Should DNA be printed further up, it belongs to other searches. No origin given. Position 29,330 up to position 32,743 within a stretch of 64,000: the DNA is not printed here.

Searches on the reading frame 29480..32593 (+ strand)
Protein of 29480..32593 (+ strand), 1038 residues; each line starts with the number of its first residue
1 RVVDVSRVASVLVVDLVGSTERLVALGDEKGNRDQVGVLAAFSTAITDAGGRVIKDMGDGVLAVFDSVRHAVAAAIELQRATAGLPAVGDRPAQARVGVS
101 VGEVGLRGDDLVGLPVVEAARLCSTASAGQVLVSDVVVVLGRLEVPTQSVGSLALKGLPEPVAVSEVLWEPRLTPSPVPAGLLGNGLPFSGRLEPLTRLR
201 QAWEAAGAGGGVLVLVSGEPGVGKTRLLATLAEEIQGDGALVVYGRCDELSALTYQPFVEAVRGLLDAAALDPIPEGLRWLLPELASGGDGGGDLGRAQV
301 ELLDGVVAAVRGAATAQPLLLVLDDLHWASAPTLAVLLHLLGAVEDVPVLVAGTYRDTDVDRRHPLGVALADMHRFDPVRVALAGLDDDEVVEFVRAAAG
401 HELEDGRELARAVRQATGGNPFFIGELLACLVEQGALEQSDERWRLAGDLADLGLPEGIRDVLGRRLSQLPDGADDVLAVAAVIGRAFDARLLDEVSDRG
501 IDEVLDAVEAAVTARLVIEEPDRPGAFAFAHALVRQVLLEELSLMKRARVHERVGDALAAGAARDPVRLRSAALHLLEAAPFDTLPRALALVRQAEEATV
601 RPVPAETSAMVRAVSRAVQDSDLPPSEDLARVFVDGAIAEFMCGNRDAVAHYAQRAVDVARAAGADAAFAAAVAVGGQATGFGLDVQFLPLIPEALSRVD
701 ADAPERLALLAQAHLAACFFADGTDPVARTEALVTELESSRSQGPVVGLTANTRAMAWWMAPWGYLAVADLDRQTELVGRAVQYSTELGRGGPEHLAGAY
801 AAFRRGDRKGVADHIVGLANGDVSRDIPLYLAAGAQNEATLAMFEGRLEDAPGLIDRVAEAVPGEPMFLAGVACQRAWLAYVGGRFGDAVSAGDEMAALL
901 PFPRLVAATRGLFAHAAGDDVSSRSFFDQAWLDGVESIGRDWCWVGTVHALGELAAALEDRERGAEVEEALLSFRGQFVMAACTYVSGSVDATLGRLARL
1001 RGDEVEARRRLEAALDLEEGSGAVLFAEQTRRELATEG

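Call 82: search_protein_families(library=pfam, proteins=[window:29480-32593:+], max_evalue=0.001)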
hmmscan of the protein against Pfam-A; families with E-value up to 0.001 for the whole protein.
window:29480-32593:+ (1038 aa): 2 families
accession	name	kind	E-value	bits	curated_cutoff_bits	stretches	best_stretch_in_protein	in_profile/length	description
PF13191.12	AAA_16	-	8.7e-28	98.3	32.6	1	189-351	2-166/167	AAA ATPase domain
PF13401.12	AAA_22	-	8.1e-09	36.3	27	1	213-355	7-124/130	AAA domain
